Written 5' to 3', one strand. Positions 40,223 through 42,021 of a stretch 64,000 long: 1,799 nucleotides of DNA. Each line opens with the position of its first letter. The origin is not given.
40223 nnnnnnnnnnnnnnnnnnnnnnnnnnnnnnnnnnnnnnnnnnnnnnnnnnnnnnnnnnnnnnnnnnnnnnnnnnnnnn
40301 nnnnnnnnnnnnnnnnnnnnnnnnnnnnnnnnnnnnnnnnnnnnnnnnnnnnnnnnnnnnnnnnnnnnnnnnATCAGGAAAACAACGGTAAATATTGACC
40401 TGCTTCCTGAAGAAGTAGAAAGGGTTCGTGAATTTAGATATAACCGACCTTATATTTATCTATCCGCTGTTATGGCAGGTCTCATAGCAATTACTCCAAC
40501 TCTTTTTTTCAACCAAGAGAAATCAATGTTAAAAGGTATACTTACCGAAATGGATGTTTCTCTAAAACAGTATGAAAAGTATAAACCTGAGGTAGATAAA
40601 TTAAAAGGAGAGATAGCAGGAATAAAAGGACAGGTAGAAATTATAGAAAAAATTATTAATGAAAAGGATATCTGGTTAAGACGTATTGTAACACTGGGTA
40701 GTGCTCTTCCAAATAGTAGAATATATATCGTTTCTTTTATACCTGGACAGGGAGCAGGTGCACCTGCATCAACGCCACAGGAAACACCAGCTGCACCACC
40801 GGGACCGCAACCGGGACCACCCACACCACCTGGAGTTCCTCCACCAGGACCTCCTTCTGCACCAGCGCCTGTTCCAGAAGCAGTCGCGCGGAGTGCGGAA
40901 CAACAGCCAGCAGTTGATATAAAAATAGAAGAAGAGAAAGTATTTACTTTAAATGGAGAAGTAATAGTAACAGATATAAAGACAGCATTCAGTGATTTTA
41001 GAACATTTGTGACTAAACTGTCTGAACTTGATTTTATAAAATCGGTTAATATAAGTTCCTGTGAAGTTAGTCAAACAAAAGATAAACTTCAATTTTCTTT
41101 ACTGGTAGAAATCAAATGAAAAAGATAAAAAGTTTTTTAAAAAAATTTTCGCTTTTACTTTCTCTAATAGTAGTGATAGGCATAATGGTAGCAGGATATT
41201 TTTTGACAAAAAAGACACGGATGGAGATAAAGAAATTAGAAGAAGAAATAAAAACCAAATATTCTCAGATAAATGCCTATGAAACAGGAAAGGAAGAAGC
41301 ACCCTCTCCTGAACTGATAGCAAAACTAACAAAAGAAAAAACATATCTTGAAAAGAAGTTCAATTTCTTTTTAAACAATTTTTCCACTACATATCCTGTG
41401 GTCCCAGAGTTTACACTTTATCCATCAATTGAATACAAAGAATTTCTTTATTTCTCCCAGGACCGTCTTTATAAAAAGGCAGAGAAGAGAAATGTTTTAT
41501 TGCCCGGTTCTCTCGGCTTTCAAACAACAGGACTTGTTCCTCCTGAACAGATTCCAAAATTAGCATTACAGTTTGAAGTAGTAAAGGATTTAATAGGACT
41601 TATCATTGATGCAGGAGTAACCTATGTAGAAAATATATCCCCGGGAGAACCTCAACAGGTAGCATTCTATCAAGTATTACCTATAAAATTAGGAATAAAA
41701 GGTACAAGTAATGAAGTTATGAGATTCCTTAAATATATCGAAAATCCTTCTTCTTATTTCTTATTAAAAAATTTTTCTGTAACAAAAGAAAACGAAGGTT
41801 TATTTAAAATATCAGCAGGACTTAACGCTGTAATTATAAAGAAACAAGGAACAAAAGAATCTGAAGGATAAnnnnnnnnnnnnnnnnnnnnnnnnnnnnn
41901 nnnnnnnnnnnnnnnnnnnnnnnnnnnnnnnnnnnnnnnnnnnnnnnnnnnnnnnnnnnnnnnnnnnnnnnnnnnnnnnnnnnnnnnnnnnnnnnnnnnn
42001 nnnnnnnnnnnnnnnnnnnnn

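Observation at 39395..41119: PilM and PilN encoded as one 574-aa polypeptide with a Pro-rich linker (GspL-like architecture built from T4P-type domains)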

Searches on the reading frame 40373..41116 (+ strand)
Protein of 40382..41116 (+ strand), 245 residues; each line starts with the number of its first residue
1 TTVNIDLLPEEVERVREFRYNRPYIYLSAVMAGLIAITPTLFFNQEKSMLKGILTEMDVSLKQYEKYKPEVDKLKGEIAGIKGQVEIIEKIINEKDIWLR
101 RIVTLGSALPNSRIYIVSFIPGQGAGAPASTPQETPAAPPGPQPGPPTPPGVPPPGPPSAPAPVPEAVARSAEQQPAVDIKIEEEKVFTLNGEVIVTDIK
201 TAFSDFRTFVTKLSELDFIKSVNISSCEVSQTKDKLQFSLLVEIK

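Call 17: search_protein_families(library=pfam, proteins=[window:40382-41116:+], max_evalue=10)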
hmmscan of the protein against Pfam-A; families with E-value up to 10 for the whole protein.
seq(245 aa): 1 family
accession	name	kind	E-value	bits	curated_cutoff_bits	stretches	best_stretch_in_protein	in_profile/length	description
PF10046.14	BLOC1_2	-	0.035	14.9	33.4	1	50-102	39-91/96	Biogenesis of lysosome-related organelles complex-1 subunit 2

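Call 23: search_solved_structures(query=A2, max_evalue=10, show_alignments=3)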
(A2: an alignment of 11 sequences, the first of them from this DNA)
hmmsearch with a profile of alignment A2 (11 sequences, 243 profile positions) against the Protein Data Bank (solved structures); distinct sequences matched with E-value up to 10: 7.
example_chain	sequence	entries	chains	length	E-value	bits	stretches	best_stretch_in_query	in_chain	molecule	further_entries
6uui_X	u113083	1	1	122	0.27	14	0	55-108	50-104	Keratin, type I cytoskeletal 10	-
4zry_A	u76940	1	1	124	0.3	13.8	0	55-108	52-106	Keratin, type I cytoskeletal 10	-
6gqa_A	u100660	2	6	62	0.5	13.1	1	58-87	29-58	Cell cycle protein GpsB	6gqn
4kht_A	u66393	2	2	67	0.69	12.6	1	54-99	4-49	Gp41 helix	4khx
3bpd_A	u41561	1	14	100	1.2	11.8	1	207-239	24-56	Uncharacterized protein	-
2y9z_A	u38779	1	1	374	2.9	10.6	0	46-96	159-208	IMITATION SWITCH PROTEIN 1 (DEL_ATPASE)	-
7ew6_E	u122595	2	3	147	2.9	10.6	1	121-194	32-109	Photosystem I reaction center subunit IV, chloroplastic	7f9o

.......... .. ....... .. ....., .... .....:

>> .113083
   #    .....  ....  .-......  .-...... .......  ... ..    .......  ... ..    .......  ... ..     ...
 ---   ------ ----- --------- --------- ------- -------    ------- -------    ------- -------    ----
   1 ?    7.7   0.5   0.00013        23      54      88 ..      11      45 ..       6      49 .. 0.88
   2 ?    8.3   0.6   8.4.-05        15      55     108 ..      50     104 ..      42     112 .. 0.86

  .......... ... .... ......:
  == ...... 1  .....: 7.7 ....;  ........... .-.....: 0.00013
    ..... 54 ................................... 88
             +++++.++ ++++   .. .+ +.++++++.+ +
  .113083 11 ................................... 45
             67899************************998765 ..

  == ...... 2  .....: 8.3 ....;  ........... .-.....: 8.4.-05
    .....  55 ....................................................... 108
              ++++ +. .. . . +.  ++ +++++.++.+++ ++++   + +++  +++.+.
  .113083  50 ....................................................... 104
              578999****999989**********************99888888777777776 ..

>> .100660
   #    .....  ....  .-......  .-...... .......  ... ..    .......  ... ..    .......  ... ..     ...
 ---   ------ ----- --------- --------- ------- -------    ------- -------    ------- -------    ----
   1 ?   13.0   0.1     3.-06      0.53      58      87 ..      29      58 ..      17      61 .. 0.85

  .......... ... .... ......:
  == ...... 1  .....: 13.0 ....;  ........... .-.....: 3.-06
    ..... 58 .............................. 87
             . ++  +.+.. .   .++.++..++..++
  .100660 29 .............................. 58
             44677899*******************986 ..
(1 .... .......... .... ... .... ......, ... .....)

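Call 46: predict_structure(alignment_id=A3)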
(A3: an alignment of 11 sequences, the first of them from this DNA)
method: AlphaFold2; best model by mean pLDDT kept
length: 248 residues; sequences in the alignment: 11
mean_pLDDT: 73.5   pTM: 0.40
mean pLDDT of the five models: 73.5, 73.1, 70.9, 70.0, 69.8
residues with pLDDT >= 90: 44; 70-90: 126; 50-70: 19; < 50: 59
segments of 3 or more residues with pLDDT < 50: 127-149, 154-186
pLDDT, mean of each block of 10 residues (from residue 1): 56 73 85 90 84 91 91 92 91 89 86 81 62 34 41 44 41 38 50 87 87 89 88 84 88
secondary structure, 60 per line:
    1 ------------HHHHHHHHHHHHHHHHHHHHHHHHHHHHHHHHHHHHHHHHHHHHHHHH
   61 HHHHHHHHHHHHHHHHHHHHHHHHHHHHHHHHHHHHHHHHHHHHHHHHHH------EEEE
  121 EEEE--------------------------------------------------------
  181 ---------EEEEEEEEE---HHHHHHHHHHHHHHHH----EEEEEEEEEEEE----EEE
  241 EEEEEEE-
elements in order: H13-110 E117-124 E190-198 H202-217 E222-233 E238-247

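Call 55: search_protein_representatives(alignment_id=A3)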
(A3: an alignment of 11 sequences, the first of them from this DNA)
Query: 11 sequences, 232 profile positions. Proteins with E-value up to 0.001 (for the whole library): 916; up to 1e-10: 91; up to 1e-30: 12. The best 150 are listed.
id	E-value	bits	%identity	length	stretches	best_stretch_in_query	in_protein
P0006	7.6e-89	313.8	-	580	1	2-232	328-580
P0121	1.3e-87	309.7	-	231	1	3-232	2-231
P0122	1.2e-69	250.9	-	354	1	2-232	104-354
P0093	1.2e-69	250.9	-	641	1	3-220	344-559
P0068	6.7e-59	215.8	-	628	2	4-154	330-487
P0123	4.3e-52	193.5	-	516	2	4-127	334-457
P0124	4.9e-50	186.8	-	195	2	2-126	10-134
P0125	8.7e-50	185.9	-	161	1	75-232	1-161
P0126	2.5e-42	161.6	-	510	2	3-128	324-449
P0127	1.6e-41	158.9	-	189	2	6-126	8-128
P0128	5.6e-32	127.7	-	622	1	4-216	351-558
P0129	1.6e-31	126.2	-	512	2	3-125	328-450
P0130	3.5e-30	121.8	-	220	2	2-126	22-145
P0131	3.9e-29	118.4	-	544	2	2-126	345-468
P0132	1.5e-25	106.6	-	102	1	138-232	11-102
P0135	2.3e-21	92.9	-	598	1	4-131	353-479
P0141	5.3e-19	85.2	-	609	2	6-125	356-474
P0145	3.0e-18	82.7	-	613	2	5-123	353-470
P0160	6.8e-15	71.8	-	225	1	7-231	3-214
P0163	3.1e-14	69.6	-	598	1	3-230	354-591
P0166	5.5e-14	68.8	-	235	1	7-227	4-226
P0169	8.2e-14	68.2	-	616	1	3-216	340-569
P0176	2.2e-13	66.8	-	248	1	7-232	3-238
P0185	2.3e-12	63.5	-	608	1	4-217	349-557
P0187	2.9e-12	63.2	-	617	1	3-208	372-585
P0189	3.8e-12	62.8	-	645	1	3-210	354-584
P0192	8.5e-12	61.6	-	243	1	7-232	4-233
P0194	9.7e-12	61.4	-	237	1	7-228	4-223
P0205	7.3e-11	58.6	-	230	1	7-212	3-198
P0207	9.6e-11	58.2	-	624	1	2-232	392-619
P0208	1.0e-10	58.1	-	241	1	6-228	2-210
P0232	1.8e-09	54.0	-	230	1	6-232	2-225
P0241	3.2e-09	53.2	-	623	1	4-221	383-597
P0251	4.7e-09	52.6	-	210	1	6-230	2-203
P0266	9.6e-09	51.6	-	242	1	7-232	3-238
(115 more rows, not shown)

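Call 56: search_protein_families(library=pfam, proteins=[P0160, P0166, P0176, P0192, P0194, P0205, P0208, P0232, P0251, P0266], max_evalue=0.01)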
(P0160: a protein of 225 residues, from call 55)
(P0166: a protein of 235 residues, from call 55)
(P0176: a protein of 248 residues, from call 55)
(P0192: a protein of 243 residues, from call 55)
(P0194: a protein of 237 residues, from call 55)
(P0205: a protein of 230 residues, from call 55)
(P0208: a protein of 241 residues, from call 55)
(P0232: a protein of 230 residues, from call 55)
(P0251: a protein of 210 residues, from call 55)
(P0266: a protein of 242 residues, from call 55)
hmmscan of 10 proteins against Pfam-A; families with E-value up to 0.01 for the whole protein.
P0160 (225 aa): 1 family
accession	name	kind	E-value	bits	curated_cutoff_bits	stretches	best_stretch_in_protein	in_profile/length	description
PF05137.18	PilN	-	7.1e-07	29.6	22.8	0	161-212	23-76/78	Fimbrial assembly protein (PilN)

P0166 (235 aa): 1 family
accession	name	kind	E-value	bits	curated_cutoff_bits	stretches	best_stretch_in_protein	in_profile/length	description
PF05137.18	PilN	-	7.7e-08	32.7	22.8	1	180-225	26-73/78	Fimbrial assembly protein (PilN)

P0176 (248 aa): 1 family
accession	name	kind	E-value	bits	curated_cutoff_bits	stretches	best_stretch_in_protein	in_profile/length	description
PF05137.18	PilN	-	8.4e-08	32.6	22.8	1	186-234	24-75/78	Fimbrial assembly protein (PilN)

P0192 (243 aa): 1 family
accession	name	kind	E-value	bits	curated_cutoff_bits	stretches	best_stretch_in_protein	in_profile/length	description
PF05137.18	PilN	-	1.3e-08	35.2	22.8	2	180-231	24-77/78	Fimbrial assembly protein (PilN)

P0194 (237 aa): 1 family
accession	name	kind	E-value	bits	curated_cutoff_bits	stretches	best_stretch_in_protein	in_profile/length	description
PF05137.18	PilN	-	1.7e-10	41.2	22.8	1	174-225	24-77/78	Fimbrial assembly protein (PilN)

P0205 (230 aa): 1 family
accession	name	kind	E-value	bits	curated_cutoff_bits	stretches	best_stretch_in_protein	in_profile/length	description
PF05137.18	PilN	-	4.5e-07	30.3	22.8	1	167-221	26-77/78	Fimbrial assembly protein (PilN)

P0208 (241 aa): 1 family
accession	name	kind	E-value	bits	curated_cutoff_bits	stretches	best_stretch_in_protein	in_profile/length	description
PF05137.18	PilN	-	5e-10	39.7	22.8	1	104-213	2-78/78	Fimbrial assembly protein (PilN)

P0232 (230 aa): 0 families

P0251 (210 aa): 3 families
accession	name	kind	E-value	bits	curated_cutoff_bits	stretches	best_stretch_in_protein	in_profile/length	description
PF05137.18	PilN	-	3.7e-11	43.3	22.8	1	106-204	4-78/78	Fimbrial assembly protein (PilN)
PF05622.17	HOOK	-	9e-06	25.2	35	1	49-88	109-148/514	HOOK protein coiled-coil region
PF18222.6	PilN_bio_d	-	0.00013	22.7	25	1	101-186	1-86/102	PilN biogenesis protein dimerization domain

P0266 (242 aa): 1 family
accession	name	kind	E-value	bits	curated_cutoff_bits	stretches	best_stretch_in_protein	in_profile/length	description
PF05137.18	PilN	-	6.8e-09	36.1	22.8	1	185-236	24-77/78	Fimbrial assembly protein (PilN)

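Call 59: search_protein_families(library=ncbifam, proteins=[P0185, P0135, P0141, P0145, P0163, P0169, P0187, P0189, P0207, P0241], max_evalue=0.00001)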
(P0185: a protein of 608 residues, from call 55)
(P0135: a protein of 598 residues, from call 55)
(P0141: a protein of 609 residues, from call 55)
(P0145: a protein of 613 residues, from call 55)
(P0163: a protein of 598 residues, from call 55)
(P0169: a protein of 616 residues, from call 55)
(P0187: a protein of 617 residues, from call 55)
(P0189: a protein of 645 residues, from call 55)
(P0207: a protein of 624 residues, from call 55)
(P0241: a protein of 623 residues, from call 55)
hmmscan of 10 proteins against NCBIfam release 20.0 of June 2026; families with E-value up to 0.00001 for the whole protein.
P0185 (608 aa): 7 families
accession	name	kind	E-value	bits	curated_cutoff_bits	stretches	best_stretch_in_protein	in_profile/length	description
NF045709.1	Amuc_1101_fam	equivalog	1.5e-89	301.5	650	1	4-545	4-558/608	Amuc_1101 family PilM-like pilus complex protein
TIGR01175.1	pilM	subfamily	9.5e-54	182.7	133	1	5-344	3-346/348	type IV pilus assembly protein PilM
TIGR01174.1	ftsA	equivalog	2.3e-13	50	175.85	1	127-310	147-343/371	cell division protein FtsA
TIGR02529.1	EutJ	subfamily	1.8e-08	34.1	152.1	1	119-311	52-224/239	ethanolamine utilization protein EutJ family protein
NF010539.0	PRK13927.1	subfamily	1.4e-07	30.7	293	1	177-312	152-311/339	rod shape-determining protein MreB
NF011660.0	PRK15080.1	equivalog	2.6e-06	26.9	182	1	125-312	91-258/277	ethanolamine utilization protein EutJ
TIGR00904.1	mreB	subfamily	8.5e-06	25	365.75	0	178-310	152-309/334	MreB/Mrl family cell shape determining protein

P0135 (598 aa): 7 families
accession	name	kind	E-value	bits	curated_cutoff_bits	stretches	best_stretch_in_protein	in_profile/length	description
NF045709.1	Amuc_1101_fam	equivalog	2.3e-102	343.8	650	1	6-491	6-491/608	Amuc_1101 family PilM-like pilus complex protein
TIGR01175.1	pilM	subfamily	2.3e-59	201.2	133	1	7-349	5-347/348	type IV pilus assembly protein PilM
TIGR01174.1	ftsA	equivalog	5.1e-17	62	175.85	1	130-320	148-348/371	cell division protein FtsA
NF011660.0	PRK15080.1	equivalog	1.3e-07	31.1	182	1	183-316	144-257/277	ethanolamine utilization protein EutJ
NF010539.0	PRK13927.1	subfamily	3.8e-07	29.3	293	0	177-324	148-319/339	rod shape-determining protein MreB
TIGR00904.1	mreB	subfamily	1.5e-06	27.6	365.75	0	177-323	147-318/334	MreB/Mrl family cell shape determining protein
TIGR02529.1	EutJ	subfamily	3.8e-06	26.5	152.1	0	182-312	110-220/239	ethanolamine utilization protein EutJ family protein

P0141 (609 aa): 7 families
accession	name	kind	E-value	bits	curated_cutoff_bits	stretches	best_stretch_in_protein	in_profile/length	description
NF045709.1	Amuc_1101_fam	equivalog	1.3e-97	328.1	650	1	6-549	10-547/608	Amuc_1101 family PilM-like pilus complex protein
TIGR01175.1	pilM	subfamily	1.6e-51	175.3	133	1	3-351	5-348/348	type IV pilus assembly protein PilM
TIGR01174.1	ftsA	equivalog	5.2e-17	62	175.85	1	131-315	147-343/371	cell division protein FtsA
NF007009.0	PRK09472.1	equivalog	1.6e-10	40.7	409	1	131-260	155-288/420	cell division protein FtsA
NF010539.0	PRK13927.1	subfamily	7.2e-07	28.4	293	1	180-315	151-309/339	rod shape-determining protein MreB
NF011660.0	PRK15080.1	equivalog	7.3e-07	28.7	182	0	182-317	143-258/277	ethanolamine utilization protein EutJ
TIGR02529.1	EutJ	subfamily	3.2e-06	26.8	152.1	0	154-315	87-223/239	ethanolamine utilization protein EutJ family protein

P0145 (613 aa): 8 families
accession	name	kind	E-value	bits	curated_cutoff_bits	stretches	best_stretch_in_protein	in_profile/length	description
NF045709.1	Amuc_1101_fam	equivalog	1.2e-97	328.3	650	1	4-513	5-516/608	Amuc_1101 family PilM-like pilus complex protein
TIGR01175.1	pilM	subfamily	9.1e-56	189.3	133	1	5-349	4-348/348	type IV pilus assembly protein PilM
TIGR01174.1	ftsA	equivalog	1.7e-16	60.3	175.85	1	128-315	147-344/371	cell division protein FtsA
TIGR02529.1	EutJ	subfamily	9e-16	58.1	152.1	1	141-315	77-224/239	ethanolamine utilization protein EutJ family protein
NF011660.0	PRK15080.1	equivalog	5.2e-14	52.1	182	1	142-315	111-257/277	ethanolamine utilization protein EutJ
NF010539.0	PRK13927.1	subfamily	6.6e-07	28.5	293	0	176-314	149-309/339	rod shape-determining protein MreB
TIGR00904.1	mreB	subfamily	9.7e-07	28.1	365.75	0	178-320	150-316/334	MreB/Mrl family cell shape determining protein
NF007009.0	PRK09472.1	equivalog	4.5e-06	26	409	1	128-238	155-264/420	cell division protein FtsA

P0163 (598 aa): 5 families
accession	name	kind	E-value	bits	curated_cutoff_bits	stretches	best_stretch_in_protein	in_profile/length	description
NF045709.1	Amuc_1101_fam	equivalog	1.1e-157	526.6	650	1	1-486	1-485/608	Amuc_1101 family PilM-like pilus complex protein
TIGR01175.1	pilM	subfamily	9.9e-48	162.9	133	1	8-350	7-346/348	type IV pilus assembly protein PilM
TIGR01174.1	ftsA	equivalog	4.9e-15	55.5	175.85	1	129-241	148-256/371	cell division protein FtsA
NF007009.0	PRK09472.1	equivalog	3e-09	36.5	409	1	128-240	155-263/420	cell division protein FtsA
TIGR01709.2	typeII_sec_gspL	equivalog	7.1e-06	25.3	65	0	46-239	32-222/392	type II secretion system protein GspL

P0169 (616 aa): 2 families
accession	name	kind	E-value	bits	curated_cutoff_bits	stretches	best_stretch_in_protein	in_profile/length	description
NF045709.1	Amuc_1101_fam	equivalog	3.4e-49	168.2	650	1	9-460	7-473/608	Amuc_1101 family PilM-like pilus complex protein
TIGR01175.1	pilM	subfamily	1.7e-34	119.4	133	1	8-336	4-346/348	type IV pilus assembly protein PilM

P0187 (617 aa): 3 families
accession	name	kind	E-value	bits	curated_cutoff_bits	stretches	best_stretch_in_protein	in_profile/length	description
NF045709.1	Amuc_1101_fam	equivalog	2.7e-121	406.3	650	2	143-588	124-564/608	Amuc_1101 family PilM-like pilus complex protein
TIGR01175.1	pilM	subfamily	8.2e-31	107.3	133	1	49-369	51-347/348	type IV pilus assembly protein PilM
TIGR01174.1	ftsA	equivalog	8.8e-08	31.6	175.85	1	197-267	195-264/371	cell division protein FtsA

P0189 (645 aa): 3 families
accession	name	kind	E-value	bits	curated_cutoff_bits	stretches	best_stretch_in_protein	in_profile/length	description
NF045709.1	Amuc_1101_fam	equivalog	6.4e-74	249.9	650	1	1-473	1-472/608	Amuc_1101 family PilM-like pilus complex protein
TIGR01175.1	pilM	subfamily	4.2e-43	147.7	133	1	6-352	4-348/348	type IV pilus assembly protein PilM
TIGR01174.1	ftsA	equivalog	8.4e-08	31.7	175.85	1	129-348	147-369/371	cell division protein FtsA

P0207 (624 aa): 5 families
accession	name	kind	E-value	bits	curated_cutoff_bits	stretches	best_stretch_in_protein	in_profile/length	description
NF045709.1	Amuc_1101_fam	equivalog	1.8e-118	397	650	2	163-596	122-568/608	Amuc_1101 family PilM-like pilus complex protein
TIGR01175.1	pilM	subfamily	4.6e-28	98.2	133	1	22-390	4-347/348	type IV pilus assembly protein PilM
TIGR01174.1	ftsA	equivalog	1.5e-08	34.1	175.85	1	222-290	199-268/371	cell division protein FtsA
TIGR02529.1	EutJ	subfamily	1.1e-06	28.3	152.1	0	182-276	77-166/239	ethanolamine utilization protein EutJ family protein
NF011660.0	PRK15080.1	equivalog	4e-06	26.3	182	0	184-354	112-256/277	ethanolamine utilization protein EutJ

P0241 (623 aa): 3 families
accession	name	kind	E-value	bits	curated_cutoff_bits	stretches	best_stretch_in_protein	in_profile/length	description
TIGR01175.1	pilM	subfamily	8.5e-26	90.8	133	1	4-374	5-344/348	type IV pilus assembly protein PilM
NF045709.1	Amuc_1101_fam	equivalog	2.2e-23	82.9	650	1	149-579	145-554/608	Amuc_1101 family PilM-like pilus complex protein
TIGR01174.1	ftsA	equivalog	8.7e-08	31.6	175.85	1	134-344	149-346/371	cell division protein FtsA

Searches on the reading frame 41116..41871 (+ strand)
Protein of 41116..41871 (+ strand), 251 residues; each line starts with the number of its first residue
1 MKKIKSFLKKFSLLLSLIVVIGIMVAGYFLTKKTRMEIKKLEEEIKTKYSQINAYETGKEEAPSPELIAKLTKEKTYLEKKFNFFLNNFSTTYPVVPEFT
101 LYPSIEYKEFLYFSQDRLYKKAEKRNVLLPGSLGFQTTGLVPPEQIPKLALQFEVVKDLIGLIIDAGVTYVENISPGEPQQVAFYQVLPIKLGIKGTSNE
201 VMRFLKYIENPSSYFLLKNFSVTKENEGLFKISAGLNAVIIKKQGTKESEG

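Call 3: search_protein_families(library=pfam, proteins=[window:41116-41871:+], max_evalue=0.1)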
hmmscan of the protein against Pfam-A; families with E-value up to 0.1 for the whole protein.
window:41116-41871:+ (251 aa): 5 families
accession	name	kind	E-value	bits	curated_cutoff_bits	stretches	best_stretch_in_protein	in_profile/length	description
PF04350.18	PilO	-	0.00092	19.8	22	1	159-228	59-127/145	Pilus assembly protein, PilO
PF06305.16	LapA_dom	-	0.0026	18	28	1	12-51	20-62/64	Lipopolysaccharide assembly protein A domain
PF01381.28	HTH_3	-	0.0083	16.6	23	1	38-72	12-45/55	Helix-turn-helix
PF04977.20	DivIC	-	0.017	15.4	28.9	1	13-80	1-69/80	Septum formation initiator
PF12844.13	HTH_19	-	0.018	15.4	30.2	1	36-69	13-45/64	Helix-turn-helix domain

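Call 4: search_protein_families(library=ncbifam, proteins=[window:41116-41871:+], max_evalue=0.1)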
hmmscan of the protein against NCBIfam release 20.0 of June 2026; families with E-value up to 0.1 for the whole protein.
window:41116-41871:+ (251 aa): 3 families
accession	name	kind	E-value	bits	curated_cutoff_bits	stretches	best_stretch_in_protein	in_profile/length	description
NF038287.2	Amuc_1100_fam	equivalog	5.8e-08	32.5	180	1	18-175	16-173/326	Amuc_1100 family pilus-like protein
TIGR00800.1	ncs1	subfamily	0.014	14.1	353.1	1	3-52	362-409/447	NCS1 family nucleobase:cation symporter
NF008476.1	PRK11375.1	equivalog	0.019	13.7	620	1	4-57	369-418/467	allantoin permease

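Call 49: search_solved_structures(query=window:41116-41871:+, max_evalue=10)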
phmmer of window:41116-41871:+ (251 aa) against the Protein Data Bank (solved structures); distinct sequences matched with E-value up to 10: 0.
